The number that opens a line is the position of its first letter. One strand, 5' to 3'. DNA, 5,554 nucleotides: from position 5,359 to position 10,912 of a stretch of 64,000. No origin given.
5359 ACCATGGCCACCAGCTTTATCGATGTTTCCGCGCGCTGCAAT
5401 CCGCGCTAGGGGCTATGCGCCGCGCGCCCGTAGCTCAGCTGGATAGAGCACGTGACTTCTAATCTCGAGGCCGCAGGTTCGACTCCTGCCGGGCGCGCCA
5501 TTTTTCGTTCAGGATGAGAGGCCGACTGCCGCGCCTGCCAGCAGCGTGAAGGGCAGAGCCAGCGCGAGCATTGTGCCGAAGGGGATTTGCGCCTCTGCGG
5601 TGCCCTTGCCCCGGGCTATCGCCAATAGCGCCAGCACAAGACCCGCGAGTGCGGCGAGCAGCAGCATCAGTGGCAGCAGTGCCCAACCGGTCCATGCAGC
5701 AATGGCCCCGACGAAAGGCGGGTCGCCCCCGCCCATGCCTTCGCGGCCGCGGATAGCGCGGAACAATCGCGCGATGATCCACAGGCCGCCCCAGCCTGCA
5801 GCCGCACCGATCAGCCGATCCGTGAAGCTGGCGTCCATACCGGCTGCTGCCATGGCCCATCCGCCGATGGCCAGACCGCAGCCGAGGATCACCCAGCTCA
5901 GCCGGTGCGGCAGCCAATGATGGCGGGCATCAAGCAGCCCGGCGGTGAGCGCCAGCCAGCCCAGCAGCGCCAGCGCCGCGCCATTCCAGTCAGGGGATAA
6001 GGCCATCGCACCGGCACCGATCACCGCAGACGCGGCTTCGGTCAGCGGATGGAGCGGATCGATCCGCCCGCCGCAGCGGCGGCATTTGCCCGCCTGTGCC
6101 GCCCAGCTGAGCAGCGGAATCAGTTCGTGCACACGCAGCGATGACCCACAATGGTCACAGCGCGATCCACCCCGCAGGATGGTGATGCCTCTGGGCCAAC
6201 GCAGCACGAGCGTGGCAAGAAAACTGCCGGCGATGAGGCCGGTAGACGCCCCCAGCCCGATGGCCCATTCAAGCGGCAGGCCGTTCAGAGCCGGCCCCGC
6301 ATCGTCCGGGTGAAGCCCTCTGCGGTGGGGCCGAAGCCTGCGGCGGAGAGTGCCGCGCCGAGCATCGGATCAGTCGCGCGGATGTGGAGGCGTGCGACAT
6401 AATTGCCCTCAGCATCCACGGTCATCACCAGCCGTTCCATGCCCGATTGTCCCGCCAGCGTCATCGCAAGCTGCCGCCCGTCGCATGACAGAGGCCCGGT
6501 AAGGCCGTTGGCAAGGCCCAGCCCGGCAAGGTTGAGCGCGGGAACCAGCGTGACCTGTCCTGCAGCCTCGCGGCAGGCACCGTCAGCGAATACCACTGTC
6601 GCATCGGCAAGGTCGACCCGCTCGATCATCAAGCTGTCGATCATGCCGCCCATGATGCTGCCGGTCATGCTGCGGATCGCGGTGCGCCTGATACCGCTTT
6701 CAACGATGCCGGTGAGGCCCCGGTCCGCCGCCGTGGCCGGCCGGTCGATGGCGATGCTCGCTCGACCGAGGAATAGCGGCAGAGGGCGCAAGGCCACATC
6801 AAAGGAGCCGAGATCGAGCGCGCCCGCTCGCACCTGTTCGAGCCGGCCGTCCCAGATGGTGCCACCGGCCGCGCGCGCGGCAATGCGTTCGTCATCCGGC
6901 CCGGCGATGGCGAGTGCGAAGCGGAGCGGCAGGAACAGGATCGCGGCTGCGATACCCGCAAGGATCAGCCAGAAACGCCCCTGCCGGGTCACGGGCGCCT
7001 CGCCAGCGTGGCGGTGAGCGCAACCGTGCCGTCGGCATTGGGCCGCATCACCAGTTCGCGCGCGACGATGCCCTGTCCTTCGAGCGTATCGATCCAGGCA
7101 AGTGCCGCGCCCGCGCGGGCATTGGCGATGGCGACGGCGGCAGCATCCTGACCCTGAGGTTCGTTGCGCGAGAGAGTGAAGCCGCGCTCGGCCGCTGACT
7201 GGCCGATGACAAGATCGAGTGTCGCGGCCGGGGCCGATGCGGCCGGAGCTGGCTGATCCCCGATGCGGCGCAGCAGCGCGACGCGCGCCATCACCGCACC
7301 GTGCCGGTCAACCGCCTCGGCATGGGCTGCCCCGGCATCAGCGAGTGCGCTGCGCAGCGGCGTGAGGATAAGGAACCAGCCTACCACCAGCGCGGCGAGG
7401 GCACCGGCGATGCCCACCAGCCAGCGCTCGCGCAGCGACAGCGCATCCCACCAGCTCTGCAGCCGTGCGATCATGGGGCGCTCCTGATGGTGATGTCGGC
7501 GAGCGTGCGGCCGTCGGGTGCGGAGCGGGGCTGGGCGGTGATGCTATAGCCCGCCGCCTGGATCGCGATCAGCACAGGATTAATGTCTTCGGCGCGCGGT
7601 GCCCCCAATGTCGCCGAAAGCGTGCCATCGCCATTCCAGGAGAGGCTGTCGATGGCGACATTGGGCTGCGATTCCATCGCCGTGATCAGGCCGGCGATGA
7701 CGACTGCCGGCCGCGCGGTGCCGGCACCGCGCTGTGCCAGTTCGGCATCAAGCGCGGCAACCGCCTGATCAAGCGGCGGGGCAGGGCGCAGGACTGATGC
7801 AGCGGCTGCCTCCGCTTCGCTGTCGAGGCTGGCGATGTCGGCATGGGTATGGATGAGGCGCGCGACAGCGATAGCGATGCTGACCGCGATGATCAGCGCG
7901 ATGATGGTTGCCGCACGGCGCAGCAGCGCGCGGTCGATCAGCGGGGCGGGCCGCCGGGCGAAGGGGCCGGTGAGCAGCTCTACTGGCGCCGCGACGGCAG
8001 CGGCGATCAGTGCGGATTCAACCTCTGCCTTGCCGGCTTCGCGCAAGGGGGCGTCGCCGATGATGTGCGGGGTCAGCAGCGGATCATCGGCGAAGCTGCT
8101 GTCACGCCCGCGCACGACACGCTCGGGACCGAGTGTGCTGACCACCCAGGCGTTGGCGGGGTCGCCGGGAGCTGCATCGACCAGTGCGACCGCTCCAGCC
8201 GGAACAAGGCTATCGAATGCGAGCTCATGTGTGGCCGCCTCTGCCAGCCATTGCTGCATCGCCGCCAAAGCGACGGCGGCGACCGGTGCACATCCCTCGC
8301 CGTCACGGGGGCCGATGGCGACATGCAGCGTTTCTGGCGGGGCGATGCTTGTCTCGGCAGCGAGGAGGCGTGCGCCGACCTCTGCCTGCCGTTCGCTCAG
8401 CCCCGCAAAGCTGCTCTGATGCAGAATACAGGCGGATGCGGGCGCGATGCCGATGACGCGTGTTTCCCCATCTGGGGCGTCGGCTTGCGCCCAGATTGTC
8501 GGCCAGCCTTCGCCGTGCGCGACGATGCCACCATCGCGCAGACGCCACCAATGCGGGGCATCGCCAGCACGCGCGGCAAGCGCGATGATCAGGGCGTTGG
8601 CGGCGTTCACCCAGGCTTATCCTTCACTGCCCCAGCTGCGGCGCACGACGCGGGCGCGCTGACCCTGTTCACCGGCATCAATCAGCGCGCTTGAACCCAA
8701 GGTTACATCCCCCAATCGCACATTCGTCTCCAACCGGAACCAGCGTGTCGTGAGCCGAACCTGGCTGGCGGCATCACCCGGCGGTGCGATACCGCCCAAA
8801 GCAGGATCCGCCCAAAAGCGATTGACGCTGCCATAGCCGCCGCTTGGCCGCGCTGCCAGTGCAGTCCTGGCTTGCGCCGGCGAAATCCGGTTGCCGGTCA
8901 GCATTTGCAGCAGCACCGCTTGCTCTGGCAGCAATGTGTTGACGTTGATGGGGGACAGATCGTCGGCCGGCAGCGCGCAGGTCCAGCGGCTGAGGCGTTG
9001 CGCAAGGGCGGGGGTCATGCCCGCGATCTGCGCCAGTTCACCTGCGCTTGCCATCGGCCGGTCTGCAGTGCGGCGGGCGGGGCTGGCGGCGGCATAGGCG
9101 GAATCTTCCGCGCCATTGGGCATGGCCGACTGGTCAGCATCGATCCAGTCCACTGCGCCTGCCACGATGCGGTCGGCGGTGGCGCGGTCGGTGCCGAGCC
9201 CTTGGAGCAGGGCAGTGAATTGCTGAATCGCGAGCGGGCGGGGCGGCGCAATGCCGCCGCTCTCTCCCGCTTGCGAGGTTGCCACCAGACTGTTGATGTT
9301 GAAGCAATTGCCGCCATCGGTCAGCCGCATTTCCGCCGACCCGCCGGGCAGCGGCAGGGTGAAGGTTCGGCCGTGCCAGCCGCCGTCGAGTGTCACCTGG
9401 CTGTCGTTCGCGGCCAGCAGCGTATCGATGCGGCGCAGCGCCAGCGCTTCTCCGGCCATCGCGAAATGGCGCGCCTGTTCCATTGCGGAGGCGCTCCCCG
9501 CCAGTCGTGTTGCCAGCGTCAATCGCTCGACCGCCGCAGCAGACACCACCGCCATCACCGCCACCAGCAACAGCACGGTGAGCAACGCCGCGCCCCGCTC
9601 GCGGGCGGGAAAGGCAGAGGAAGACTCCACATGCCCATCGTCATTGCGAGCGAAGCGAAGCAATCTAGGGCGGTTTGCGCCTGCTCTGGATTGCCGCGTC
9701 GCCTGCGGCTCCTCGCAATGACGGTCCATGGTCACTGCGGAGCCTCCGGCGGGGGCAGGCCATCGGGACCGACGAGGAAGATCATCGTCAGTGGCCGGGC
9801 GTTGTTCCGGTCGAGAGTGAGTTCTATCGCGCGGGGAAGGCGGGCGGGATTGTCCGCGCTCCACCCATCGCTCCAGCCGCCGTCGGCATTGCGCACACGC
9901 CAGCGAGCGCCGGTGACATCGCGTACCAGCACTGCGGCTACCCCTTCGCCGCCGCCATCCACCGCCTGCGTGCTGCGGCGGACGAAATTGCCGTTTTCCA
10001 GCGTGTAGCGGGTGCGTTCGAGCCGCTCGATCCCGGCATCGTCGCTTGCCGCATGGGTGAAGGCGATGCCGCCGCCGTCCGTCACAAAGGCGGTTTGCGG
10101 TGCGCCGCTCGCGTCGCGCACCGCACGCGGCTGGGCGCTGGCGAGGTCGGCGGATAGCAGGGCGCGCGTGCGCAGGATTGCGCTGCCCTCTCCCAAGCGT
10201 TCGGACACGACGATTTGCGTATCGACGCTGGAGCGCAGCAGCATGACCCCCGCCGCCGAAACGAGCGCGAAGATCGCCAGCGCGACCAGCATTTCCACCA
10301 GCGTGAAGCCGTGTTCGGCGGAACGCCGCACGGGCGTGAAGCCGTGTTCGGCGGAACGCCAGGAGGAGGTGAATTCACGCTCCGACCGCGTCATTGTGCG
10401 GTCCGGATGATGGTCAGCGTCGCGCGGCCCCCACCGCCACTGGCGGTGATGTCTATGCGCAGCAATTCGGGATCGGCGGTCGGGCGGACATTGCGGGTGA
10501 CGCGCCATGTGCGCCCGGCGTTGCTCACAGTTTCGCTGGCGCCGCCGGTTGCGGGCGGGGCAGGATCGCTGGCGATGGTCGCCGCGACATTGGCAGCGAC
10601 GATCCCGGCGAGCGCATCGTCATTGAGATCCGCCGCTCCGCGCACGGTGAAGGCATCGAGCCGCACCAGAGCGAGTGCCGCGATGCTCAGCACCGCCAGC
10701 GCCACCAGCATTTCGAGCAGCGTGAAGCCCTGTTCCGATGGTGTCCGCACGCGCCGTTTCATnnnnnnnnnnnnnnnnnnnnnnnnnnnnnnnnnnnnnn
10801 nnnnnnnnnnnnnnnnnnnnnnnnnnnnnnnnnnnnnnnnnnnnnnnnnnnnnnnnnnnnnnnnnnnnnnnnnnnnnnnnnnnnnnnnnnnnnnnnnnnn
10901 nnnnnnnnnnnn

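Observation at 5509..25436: Candidate phosphate-starvation secretion and scavenging island: T2SS + TonB receptor + unknown lipoprotein + TPR protein + Tat-PhoD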

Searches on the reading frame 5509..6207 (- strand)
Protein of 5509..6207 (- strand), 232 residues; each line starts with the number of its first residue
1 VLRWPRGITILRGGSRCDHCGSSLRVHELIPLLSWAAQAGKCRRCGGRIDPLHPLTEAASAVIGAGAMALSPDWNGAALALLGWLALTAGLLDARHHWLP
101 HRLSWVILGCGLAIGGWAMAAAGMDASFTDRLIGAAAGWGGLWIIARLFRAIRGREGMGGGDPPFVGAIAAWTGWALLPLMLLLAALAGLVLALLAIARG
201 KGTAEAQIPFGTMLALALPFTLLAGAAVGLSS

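Call 3: search_protein_families(library=pfam, proteins=[window:5509-6207:-], max_evalue=0.01)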
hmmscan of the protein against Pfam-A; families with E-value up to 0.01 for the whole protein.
window:5509-6207:- (232 aa): 2 families
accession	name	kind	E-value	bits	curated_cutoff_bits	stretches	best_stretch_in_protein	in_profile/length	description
PF06750.18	A24_N_bact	-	2e-17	63.5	23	1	2-65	15-78/84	Bacterial Peptidase A24 N-terminal domain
PF01478.23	Peptidase_A24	-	1.9e-14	54.4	26.5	1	81-194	2-104/104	Type IV leader peptidase family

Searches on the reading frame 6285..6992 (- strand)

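Call 3: search_protein_families(library=pfam, proteins=[window:6285-6992:-], max_evalue=0.01)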
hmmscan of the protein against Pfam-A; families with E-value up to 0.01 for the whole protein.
window:6285-6992:- (235 aa): 1 family
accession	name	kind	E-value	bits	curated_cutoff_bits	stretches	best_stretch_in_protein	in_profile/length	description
PF01203.25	T2SSN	-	1.3e-18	68.3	29.6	1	37-228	3-208/211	Type II secretion system (T2SS), protein N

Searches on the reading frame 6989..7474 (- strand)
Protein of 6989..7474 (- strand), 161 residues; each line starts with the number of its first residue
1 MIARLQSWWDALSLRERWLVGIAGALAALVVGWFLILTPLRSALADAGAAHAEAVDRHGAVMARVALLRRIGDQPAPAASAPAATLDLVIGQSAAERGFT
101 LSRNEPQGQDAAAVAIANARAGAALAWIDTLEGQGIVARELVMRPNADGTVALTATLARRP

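Call 3: search_protein_families(library=pfam, proteins=[window:6989-7474:-], max_evalue=0.01)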
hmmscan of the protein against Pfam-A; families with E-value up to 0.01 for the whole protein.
window:6989-7474:- (161 aa): 1 family
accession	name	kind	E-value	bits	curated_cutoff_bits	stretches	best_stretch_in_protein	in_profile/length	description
PF04612.17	T2SSM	-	3.3e-25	89.6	27.8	1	3-160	2-159/160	Type II secretion system (T2SS), protein M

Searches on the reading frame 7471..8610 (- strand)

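Call 3: search_protein_families(library=pfam, proteins=[window:7471-8610:-], max_evalue=0.01)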
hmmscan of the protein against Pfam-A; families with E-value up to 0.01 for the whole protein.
window:7471-8610:- (379 aa): 3 families
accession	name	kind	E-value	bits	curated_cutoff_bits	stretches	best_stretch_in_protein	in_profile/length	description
PF12693.12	GspL_C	-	0.00013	22.3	29.6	1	231-343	8-123/158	GspL periplasmic domain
PF05134.19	T2SSL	-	0.00021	21.2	25.5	1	51-138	48-134/231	Type II secretion system (T2SS), protein L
PF19997.5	ivWA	-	0.0096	15.6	35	0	112-201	146-230/253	vWA domain found in the FtsH ternary systems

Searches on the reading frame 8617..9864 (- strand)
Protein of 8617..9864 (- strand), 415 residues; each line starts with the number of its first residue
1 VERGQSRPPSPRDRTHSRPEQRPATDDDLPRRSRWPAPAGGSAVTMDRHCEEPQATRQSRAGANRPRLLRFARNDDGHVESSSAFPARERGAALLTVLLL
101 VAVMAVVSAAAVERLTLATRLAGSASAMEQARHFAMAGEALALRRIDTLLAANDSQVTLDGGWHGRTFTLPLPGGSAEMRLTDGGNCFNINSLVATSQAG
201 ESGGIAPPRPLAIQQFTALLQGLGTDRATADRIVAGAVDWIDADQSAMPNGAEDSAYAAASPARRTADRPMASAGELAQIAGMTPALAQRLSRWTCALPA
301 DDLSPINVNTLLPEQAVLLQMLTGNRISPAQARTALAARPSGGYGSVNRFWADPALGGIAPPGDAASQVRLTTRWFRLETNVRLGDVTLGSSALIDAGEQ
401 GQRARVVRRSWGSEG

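Call 3: search_protein_families(library=pfam, proteins=[window:8617-9864:-], max_evalue=0.01)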
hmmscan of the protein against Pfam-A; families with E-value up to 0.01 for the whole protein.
window:8617-9864:- (415 aa): 3 families
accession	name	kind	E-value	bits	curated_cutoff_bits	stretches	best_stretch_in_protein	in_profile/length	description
PF21687.3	T2SSK_1st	-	5.2e-31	108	26.2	1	186-300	1-107/107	Type II secretion system (T2SS), protein K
PF03934.19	T2SSK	-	4.7e-13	49.7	24.2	1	306-365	1-56/63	Type II secretion system (T2SS), protein K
PF14341.11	PilX_N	-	0.0041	17.5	25.5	1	90-137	1-46/51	PilX N-terminal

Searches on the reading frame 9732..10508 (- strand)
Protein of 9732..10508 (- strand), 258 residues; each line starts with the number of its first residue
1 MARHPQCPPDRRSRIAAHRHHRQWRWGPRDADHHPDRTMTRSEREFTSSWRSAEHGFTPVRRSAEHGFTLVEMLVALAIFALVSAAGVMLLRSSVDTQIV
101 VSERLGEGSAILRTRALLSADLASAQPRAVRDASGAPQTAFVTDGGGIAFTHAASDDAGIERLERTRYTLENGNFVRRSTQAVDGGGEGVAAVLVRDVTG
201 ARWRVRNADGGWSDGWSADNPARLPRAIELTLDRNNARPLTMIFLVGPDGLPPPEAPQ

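Call 3: search_protein_families(library=pfam, proteins=[window:9732-10508:-], max_evalue=0.01)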
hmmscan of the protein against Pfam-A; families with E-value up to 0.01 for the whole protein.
window:9732-10508:- (258 aa): 2 families
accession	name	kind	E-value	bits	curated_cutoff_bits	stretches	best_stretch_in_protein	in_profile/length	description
PF11612.13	T2SSJ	-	2.2e-20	73.8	28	1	118-244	1-140/140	Type II secretion system (T2SS), protein J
PF07963.17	N_methyl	-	9e-09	35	21.2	1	63-86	2-25/27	Prokaryotic N-terminal methylation motif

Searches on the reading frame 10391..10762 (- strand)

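Call 3: search_protein_families(library=pfam, proteins=[window:10391-10762:-], max_evalue=0.01)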
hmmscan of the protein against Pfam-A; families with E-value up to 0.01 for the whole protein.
window:10391-10762:- (123 aa): 2 families
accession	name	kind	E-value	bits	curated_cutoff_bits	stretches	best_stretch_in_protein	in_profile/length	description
PF02501.22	T2SSI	-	6.9e-17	61.7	25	1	46-118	1-74/80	Type II secretion system (T2SS), protein I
PF07963.17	N_methyl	-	1e-08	34.8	21.2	1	9-32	3-26/27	Prokaryotic N-terminal methylation motif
